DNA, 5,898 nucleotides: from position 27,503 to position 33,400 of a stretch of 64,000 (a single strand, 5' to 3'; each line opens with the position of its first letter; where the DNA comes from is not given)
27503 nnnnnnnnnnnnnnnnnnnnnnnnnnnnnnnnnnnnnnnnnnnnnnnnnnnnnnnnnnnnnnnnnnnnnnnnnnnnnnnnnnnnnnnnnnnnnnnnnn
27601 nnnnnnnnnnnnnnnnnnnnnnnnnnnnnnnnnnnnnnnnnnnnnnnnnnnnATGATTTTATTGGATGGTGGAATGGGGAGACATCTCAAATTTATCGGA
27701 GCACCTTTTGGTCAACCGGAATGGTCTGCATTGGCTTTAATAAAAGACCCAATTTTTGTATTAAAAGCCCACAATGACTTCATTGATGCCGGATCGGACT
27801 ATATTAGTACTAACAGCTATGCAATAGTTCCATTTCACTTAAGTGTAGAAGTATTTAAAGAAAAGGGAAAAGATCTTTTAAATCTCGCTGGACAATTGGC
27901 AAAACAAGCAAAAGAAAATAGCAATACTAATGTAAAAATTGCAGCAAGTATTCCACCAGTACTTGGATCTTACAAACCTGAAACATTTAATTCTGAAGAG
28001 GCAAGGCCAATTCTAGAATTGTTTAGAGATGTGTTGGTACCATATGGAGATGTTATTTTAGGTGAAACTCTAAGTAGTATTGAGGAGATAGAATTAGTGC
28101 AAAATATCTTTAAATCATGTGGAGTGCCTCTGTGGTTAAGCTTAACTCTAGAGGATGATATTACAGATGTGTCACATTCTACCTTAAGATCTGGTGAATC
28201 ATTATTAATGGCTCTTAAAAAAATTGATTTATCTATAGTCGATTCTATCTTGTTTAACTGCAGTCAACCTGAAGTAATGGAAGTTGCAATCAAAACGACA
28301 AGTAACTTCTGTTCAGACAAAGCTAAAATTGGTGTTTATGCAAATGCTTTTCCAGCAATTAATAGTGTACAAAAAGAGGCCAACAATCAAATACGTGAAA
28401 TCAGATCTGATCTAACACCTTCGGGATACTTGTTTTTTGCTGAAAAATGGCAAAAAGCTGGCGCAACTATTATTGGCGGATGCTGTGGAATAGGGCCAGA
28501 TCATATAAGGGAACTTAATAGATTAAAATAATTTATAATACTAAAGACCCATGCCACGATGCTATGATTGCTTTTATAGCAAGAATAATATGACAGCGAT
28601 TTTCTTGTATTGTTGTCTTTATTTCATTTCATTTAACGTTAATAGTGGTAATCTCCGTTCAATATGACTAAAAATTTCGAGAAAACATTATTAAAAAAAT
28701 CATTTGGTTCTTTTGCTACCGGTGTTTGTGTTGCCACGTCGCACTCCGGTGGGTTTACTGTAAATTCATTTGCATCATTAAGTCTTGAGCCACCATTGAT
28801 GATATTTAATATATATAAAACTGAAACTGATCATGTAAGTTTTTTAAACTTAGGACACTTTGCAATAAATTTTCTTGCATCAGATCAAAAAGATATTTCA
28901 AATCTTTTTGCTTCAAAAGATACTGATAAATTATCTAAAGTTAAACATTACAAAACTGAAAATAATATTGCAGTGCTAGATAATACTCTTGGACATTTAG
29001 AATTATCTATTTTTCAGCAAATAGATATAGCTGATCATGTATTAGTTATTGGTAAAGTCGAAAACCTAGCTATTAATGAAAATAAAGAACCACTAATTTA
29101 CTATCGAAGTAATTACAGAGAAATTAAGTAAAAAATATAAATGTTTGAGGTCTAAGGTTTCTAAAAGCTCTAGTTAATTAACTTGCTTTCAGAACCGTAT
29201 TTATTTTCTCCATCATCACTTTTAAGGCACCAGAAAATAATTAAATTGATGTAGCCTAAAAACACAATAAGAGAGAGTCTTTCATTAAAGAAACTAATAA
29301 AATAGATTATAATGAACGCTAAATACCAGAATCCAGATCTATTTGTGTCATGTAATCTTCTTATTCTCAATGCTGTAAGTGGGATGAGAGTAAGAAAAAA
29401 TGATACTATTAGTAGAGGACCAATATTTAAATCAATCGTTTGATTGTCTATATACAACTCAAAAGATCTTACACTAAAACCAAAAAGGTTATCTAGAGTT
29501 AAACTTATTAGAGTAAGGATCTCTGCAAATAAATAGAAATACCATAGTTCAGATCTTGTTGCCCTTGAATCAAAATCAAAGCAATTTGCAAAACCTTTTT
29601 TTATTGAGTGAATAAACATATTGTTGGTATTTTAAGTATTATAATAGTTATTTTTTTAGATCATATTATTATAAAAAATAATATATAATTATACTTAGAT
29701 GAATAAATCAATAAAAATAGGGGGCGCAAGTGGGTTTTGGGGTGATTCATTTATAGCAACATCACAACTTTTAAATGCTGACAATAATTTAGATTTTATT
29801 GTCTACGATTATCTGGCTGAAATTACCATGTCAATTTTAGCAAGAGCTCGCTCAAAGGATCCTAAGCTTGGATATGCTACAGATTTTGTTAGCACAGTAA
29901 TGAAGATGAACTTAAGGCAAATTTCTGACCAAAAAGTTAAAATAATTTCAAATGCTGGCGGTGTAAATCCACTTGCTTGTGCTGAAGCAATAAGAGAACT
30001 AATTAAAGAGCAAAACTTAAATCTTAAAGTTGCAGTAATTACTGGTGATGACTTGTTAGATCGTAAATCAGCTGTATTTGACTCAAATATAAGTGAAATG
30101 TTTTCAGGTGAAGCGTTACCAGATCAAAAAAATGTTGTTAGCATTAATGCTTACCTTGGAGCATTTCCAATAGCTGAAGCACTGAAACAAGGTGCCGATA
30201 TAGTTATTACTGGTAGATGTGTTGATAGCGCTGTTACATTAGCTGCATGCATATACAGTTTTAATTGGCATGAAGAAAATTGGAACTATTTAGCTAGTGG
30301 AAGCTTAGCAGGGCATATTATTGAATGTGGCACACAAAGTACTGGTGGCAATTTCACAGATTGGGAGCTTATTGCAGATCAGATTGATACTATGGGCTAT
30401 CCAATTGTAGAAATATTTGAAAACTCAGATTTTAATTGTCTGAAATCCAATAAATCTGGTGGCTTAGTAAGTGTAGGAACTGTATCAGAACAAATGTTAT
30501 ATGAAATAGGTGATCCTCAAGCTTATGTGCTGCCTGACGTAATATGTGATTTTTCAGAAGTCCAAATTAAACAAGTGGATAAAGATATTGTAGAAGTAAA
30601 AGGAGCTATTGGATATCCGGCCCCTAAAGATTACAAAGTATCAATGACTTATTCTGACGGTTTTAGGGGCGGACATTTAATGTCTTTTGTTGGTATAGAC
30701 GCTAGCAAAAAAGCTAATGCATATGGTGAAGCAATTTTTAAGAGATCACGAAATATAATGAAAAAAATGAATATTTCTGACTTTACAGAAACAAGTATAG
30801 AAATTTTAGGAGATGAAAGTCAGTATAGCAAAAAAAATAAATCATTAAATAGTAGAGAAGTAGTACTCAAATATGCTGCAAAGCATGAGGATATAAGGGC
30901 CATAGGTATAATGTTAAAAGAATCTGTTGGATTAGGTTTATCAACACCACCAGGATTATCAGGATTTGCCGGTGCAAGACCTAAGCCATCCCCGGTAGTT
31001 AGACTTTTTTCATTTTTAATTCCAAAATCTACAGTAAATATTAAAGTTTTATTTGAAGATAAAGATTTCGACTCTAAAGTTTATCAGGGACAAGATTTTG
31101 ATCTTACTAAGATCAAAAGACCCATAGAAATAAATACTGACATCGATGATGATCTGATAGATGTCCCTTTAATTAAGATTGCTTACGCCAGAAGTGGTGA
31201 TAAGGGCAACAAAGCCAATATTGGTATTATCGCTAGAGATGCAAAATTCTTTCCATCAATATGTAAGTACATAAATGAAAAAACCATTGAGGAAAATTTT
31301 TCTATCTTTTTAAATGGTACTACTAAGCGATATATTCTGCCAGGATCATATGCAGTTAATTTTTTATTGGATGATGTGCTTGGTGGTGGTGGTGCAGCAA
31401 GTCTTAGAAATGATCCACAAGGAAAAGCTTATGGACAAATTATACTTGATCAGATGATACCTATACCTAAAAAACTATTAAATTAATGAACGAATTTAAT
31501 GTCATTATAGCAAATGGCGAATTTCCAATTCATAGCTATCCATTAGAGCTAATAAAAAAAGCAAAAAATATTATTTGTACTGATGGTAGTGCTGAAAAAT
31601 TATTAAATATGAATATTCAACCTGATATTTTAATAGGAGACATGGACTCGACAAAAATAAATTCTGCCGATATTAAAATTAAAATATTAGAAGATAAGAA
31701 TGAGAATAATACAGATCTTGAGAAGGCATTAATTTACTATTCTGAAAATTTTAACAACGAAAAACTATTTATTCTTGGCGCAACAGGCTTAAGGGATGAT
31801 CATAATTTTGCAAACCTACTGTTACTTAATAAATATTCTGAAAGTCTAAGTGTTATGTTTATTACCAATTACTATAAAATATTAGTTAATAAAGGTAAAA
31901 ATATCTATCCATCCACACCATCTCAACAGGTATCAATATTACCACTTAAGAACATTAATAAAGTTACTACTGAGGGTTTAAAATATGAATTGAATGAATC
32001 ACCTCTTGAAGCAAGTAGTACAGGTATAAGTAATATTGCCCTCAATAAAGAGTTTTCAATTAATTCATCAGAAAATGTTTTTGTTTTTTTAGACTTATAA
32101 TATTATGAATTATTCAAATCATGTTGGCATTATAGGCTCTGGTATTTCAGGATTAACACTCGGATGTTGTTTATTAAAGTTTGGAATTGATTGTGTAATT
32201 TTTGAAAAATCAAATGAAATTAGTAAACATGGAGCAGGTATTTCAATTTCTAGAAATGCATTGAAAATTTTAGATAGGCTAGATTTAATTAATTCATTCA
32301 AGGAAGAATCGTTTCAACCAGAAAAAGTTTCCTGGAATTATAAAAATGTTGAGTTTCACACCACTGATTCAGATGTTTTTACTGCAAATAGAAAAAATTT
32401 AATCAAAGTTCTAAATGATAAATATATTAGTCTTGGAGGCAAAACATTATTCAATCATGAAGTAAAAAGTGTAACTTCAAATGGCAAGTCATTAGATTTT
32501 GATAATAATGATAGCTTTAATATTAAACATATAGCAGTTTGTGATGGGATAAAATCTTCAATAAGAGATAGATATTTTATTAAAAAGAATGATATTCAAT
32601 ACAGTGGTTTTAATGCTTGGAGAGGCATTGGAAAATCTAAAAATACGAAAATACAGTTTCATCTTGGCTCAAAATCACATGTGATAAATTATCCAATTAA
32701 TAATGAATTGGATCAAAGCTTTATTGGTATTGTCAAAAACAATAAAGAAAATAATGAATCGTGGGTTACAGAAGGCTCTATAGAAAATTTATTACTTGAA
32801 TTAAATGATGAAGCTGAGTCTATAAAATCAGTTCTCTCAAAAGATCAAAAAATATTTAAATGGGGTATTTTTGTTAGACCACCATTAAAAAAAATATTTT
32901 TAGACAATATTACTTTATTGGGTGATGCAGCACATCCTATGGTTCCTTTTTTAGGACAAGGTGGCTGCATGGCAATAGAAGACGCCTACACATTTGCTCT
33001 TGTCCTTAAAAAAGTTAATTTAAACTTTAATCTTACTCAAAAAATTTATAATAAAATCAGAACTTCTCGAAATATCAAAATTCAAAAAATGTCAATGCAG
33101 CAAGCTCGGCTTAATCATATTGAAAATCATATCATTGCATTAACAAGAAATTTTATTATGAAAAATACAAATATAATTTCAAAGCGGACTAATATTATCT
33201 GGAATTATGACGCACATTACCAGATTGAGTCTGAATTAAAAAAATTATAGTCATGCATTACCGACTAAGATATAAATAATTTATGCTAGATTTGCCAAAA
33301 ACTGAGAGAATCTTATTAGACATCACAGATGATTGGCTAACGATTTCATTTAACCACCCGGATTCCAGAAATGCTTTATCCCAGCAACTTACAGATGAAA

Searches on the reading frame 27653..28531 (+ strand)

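Call 37: search_protein_families(library=pfam, max_evalue=1e-8, proteins=[window:27653-28531:+])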
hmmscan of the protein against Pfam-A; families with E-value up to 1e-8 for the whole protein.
window:27653-28531:+ (292 aa): 1 family
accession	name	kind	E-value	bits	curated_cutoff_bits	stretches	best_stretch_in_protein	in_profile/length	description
PF02574.22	S-methyl_trans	-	1.9e-49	169.5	22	1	3-289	2-280/283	Homocysteine S-methyltransferase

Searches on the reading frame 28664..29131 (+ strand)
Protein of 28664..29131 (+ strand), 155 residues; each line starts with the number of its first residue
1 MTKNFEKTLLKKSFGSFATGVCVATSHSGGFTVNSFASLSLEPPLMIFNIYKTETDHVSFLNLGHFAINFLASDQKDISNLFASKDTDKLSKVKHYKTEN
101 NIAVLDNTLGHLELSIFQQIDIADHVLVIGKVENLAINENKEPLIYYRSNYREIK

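Call 37: search_protein_families(library=pfam, max_evalue=1e-8, proteins=[window:28664-29131:+])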
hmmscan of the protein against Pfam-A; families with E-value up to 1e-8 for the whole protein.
window:28664-29131:+ (155 aa): 1 family
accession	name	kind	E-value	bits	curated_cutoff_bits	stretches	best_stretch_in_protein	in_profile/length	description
PF01613.24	Flavin_Reduct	-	2.4e-31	109.3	27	1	14-154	1-152/153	Flavin reductase like domain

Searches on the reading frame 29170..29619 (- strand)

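Call 37: search_protein_families(library=pfam, max_evalue=1e-8, proteins=[window:29170-29619:-])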
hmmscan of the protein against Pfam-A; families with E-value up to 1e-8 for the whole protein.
window:29170-29619:- (149 aa): 1 family
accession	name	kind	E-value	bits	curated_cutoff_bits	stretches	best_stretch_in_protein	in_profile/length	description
PF05656.20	DUF805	-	9.1e-23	81.3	25.7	1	13-142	1-110/111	Protein of unknown function (DUF805)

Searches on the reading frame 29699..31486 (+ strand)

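Call 12: search_protein_families(library=ncbifam, proteins=[window:29699-31486:+], max_evalue=1e-10)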
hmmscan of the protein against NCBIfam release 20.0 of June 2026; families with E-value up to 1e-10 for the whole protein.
window:29699-31486:+ (595 aa): 0 families

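Call 37: search_protein_families(library=pfam, max_evalue=1e-8, proteins=[window:29699-31486:+])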
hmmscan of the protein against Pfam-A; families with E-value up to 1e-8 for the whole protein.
window:29699-31486:+ (595 aa): 2 families
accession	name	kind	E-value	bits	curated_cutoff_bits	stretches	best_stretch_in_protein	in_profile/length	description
PF07287.17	AtuA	-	3.6e-138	461.5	22.8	1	5-450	1-435/437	Acyclic terpene utilisation family protein AtuA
PF23544.1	AtuA_ferredoxin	-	2.1e-24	86.4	27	1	489-587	1-112/113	AtuA ferredoxin-like domain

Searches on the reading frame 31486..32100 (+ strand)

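Call 38: search_protein_families(library=pfam, max_evalue=1e-8, proteins=[window:31486-32100:+])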
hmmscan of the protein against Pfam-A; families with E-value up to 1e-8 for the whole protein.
window:31486-32100:+ (204 aa): 2 families
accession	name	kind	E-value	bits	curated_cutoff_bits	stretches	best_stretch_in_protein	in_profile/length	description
PF04263.21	TPK_catalytic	-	4.6e-21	75.3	30.7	1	21-120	3-108/113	Thiamin pyrophosphokinase, catalytic domain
PF04265.19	TPK_B1_binding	-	6.1e-09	35.8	22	1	147-196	12-64/67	Thiamin pyrophosphokinase, vitamin B1 binding domain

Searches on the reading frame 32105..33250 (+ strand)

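Call 38: search_protein_families(library=pfam, max_evalue=1e-8, proteins=[window:32105-33250:+])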
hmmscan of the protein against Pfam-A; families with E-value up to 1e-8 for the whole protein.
window:32105-33250:+ (381 aa): 1 family
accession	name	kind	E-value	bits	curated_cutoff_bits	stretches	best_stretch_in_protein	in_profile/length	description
PF01494.25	FAD_binding_3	-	3.9e-21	76.1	22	1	6-303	3-320/349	FAD binding domain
